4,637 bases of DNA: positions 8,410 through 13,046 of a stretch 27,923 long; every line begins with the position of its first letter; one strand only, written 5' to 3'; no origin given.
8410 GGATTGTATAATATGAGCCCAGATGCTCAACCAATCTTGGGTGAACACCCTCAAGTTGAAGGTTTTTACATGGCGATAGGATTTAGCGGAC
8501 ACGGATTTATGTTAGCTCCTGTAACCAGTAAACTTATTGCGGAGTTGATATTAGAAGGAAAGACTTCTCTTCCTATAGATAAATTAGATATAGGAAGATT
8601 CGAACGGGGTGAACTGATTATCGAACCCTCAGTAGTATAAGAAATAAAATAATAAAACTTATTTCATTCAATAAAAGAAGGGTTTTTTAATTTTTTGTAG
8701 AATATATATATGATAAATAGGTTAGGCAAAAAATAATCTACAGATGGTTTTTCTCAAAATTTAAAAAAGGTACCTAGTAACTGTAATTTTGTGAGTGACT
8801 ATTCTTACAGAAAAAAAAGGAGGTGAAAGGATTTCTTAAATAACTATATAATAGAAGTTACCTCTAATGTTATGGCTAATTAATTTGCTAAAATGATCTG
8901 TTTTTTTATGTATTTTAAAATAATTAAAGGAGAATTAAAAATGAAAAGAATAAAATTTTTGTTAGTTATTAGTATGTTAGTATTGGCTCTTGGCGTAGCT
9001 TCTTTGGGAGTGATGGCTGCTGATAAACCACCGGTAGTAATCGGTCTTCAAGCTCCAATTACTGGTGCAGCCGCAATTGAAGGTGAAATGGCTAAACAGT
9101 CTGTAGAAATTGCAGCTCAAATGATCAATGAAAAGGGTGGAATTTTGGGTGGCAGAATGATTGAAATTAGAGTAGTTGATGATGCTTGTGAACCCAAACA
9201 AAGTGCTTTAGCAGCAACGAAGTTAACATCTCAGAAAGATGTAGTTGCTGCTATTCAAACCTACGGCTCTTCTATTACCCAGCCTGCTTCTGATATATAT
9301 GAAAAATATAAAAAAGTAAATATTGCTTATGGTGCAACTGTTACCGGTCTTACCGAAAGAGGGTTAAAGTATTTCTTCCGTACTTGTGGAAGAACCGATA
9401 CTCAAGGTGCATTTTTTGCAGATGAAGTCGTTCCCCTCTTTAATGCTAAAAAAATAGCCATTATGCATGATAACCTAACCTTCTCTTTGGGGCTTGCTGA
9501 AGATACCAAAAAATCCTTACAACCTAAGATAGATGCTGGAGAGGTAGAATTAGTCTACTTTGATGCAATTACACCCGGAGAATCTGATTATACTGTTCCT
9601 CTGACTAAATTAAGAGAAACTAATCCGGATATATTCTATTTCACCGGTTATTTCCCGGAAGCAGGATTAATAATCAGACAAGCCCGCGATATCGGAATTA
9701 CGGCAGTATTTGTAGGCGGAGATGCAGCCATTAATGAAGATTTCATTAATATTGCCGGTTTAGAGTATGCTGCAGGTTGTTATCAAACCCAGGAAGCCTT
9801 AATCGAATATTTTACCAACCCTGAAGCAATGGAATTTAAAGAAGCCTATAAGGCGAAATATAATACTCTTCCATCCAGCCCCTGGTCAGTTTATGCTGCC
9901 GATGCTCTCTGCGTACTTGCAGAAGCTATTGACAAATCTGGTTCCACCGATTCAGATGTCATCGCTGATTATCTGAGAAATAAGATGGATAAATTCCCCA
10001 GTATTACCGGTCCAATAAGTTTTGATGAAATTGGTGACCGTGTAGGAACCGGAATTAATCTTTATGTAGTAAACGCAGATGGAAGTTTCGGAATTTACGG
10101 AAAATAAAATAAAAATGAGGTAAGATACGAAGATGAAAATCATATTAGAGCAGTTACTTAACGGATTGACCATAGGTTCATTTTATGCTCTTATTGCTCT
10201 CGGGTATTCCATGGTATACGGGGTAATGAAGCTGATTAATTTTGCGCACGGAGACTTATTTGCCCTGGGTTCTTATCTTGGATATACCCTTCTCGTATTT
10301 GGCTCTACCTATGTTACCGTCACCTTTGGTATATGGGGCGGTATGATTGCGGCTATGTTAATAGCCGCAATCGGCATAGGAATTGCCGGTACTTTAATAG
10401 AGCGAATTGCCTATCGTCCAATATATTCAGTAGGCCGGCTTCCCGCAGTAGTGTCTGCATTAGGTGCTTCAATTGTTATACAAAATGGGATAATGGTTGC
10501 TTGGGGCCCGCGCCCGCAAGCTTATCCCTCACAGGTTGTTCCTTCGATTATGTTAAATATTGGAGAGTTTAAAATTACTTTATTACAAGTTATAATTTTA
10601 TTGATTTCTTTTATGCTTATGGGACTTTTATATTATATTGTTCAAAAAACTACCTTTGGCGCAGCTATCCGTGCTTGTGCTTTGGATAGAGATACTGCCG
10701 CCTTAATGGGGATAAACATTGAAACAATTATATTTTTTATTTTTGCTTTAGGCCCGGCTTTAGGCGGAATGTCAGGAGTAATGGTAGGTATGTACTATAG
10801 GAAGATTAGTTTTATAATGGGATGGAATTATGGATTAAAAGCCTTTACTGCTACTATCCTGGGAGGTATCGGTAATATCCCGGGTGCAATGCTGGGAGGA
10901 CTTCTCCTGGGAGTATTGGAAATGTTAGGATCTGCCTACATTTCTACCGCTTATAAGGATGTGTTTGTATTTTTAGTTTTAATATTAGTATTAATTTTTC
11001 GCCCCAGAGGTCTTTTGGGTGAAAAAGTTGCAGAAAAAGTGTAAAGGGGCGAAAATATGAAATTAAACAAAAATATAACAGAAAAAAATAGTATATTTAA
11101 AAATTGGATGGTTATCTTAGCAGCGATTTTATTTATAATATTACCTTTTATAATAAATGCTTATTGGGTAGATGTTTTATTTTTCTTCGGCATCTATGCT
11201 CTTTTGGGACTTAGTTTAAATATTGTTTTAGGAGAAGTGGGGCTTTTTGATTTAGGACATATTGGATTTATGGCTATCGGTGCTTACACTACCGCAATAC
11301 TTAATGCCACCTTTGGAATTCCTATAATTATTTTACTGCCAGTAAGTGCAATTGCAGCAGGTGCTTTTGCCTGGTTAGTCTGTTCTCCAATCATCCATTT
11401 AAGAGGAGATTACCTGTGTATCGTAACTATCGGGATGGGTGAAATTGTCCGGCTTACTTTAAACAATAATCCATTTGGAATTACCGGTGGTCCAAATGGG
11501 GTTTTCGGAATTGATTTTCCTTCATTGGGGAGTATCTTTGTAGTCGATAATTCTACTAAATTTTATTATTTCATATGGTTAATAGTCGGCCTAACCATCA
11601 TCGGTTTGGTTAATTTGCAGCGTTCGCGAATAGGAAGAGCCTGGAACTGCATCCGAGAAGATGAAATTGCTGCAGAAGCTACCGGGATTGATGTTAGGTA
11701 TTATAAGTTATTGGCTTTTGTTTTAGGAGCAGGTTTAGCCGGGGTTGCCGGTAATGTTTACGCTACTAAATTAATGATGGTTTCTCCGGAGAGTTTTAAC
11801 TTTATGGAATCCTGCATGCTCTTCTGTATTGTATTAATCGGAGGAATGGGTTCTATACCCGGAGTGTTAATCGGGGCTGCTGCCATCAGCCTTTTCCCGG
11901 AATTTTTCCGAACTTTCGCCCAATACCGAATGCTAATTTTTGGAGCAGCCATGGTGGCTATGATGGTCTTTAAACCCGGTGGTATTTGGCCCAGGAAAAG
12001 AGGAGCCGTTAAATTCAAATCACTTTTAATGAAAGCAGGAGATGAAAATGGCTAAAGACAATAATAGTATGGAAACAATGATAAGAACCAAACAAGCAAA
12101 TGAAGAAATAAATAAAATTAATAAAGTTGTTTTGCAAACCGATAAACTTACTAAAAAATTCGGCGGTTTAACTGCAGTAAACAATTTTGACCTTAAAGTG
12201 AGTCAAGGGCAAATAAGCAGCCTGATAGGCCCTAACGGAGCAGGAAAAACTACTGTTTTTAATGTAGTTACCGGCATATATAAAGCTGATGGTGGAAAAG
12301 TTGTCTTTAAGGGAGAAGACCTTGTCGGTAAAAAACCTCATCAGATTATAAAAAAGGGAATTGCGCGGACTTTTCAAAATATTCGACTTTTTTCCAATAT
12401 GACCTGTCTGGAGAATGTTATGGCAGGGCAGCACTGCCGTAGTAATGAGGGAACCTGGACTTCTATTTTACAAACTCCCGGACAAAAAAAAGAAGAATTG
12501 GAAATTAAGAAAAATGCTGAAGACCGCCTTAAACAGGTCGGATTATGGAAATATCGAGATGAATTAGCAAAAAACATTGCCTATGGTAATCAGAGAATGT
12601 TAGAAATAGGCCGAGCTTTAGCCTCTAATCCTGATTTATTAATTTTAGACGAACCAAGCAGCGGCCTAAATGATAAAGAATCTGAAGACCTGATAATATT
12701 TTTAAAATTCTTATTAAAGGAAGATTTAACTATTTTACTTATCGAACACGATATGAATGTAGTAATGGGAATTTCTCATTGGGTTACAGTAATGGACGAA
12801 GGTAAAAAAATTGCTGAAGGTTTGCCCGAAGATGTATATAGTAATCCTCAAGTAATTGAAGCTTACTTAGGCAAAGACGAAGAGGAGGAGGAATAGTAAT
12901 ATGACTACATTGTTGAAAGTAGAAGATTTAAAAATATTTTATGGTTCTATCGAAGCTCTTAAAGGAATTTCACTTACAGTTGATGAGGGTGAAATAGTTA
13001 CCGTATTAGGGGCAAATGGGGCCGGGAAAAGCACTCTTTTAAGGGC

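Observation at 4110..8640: Tandem glycine riboswitch heading pgeF plus a five-gene flavin/Fe-S dehydrogenase: candidate glycine-response system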

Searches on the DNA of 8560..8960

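Call 62: search_rna_families(source=window, start=8560, end=8960, threshold=evalue, max_evalue=1)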
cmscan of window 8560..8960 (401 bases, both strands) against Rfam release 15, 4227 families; matches with E-value up to 1: 1.
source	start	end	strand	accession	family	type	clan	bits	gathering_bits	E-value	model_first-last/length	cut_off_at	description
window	8717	8812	+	RF01227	snoR83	Gene; snRNA; snoRNA; HACA-box;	-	17.6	40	0.93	1-129/129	no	Small nucleolar RNA snoR83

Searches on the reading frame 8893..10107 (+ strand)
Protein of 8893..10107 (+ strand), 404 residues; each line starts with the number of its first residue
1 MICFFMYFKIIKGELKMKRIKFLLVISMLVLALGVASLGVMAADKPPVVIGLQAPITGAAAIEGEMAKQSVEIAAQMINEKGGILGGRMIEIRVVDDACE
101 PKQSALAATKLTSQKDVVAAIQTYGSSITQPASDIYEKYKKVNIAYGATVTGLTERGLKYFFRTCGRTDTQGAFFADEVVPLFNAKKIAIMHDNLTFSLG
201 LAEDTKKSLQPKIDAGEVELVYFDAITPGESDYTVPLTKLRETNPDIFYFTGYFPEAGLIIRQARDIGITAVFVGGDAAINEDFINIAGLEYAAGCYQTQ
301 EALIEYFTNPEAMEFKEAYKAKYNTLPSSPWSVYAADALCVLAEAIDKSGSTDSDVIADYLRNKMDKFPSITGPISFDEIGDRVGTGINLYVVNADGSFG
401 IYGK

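Call 5: search_protein_families(library=pfam, proteins=[window:8893-10107:+])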
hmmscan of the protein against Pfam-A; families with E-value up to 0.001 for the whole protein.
window:8893-10107:+ (404 aa): 3 families
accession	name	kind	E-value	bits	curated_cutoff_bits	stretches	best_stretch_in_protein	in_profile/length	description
PF13458.12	Peripla_BP_6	-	2.6e-46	159.3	31.7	1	47-397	1-342/343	Periplasmic binding protein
PF01094.35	ANF_receptor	-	1.2e-22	80.9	25.4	1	68-384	3-341/353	Receptor family ligand binding region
PF13433.12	Peripla_BP_5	-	2.7e-11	43.6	27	1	56-141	9-93/363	Periplasmic binding protein domain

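Call 8: search_protein_families(library=ncbifam, proteins=[window:8893-10107:+], max_evalue=0.00001)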
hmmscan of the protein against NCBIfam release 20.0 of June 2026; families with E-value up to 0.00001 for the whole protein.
window:8893-10107:+ (404 aa): 3 families
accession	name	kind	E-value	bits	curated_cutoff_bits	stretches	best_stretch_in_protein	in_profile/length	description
NF011933.0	PRK15404.1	subfamily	3.6e-70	236.9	477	1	35-398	15-365/370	high-affinity branched-chain amino acid ABC transporter substrate-binding protein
TIGR03407.1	urea_ABC_UrtA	exception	6.8e-13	48.2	492.75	1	49-400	2-346/361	urea ABC transporter substrate-binding protein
TIGR03669.1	urea_ABC_arch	equivalog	4.9e-06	25.8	494.8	0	50-131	3-83/375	urea ABC transporter substrate-binding protein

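Call 76: search_solved_structures(query=window:8893-10107:+, max_evalue=1e-15)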
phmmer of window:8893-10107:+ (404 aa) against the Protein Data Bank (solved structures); distinct sequences matched with E-value up to 1e-15: 11.
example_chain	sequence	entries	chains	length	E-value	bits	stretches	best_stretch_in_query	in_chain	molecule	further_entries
2lbp_A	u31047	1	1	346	1.7e-50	175.3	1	54-398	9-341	LEUCINE-BINDING PROTEIN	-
1usg_A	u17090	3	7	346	4.1e-50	174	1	54-398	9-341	LEUCINE-SPECIFIC BINDING PROTEIN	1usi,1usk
4n0q_A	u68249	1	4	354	6.4e-49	170.1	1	48-391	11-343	Leu/Ile/Val-binding protein homolog 3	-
3ip5_A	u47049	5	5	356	2.6e-48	168.1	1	48-392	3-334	ABC transporter, substrate binding protein (Amino acid)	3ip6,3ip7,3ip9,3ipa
3ipc_A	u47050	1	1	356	1.1e-47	166.1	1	48-392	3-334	ABC transporter, substrate binding protein (Amino acid)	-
2liv_A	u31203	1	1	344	1.4e-45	159.1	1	54-397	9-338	LEUCINE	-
1z15_A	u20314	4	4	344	2e-45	158.6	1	54-397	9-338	Leu/Ile/Val-binding protein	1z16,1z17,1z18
8z0g_A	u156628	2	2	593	2.7e-43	151.6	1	42-397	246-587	Leu/Ile/Val-binding protein,Leu/Ile/Val-binding protein,mNeonGreen | NeIle,Leu/Ile/Val-binding protein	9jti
3td9_A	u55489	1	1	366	9.5e-36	126.7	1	48-393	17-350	Branched chain amino acid ABC transporter, periplasmic amino acid-binding protein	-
4gnr_A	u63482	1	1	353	2.7e-31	112.1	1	46-388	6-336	ABC transporter substrate-binding protein-branched chain amino acid transport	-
8q52_A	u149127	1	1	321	4.1e-21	78.6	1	53-384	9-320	Leucine-specific-binding protein,Chemotaxis protein CheY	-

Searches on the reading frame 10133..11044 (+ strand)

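Call 5: search_protein_families(library=pfam, proteins=[window:10133-11044:+])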
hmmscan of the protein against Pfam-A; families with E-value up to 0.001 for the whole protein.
window:10133-11044:+ (303 aa): 1 family
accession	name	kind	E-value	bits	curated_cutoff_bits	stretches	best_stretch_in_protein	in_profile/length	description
PF02653.21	BPD_transp_2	-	3.9e-43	148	26.8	1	8-287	2-269/269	Branched-chain amino acid transport system / permease component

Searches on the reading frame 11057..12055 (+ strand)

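Call 5: search_protein_families(library=pfam, proteins=[window:11057-12055:+])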
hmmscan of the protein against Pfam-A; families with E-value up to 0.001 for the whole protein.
window:11057-12055:+ (332 aa): 1 family
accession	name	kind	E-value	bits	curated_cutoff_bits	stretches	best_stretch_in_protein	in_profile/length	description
PF02653.21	BPD_transp_2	-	1.9e-47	162.1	26.8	1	38-303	3-269/269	Branched-chain amino acid transport system / permease component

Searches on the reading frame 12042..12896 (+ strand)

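Call 57: search_protein_families(library=pfam, proteins=[window:12042-12896:+], max_evalue=0.00001)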
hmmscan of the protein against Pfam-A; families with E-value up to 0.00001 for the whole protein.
window:12042-12896:+ (284 aa): 2 families
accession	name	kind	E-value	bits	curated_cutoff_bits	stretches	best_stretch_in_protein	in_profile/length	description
PF00005.33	ABC_tran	-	2.1e-30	106.5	25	1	46-206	1-136/137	ABC transporter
PF12399.14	BCA_ABC_TP_C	-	2.9e-10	40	25.5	1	255-280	1-26/27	Branched-chain amino acid ATP-binding cassette transporter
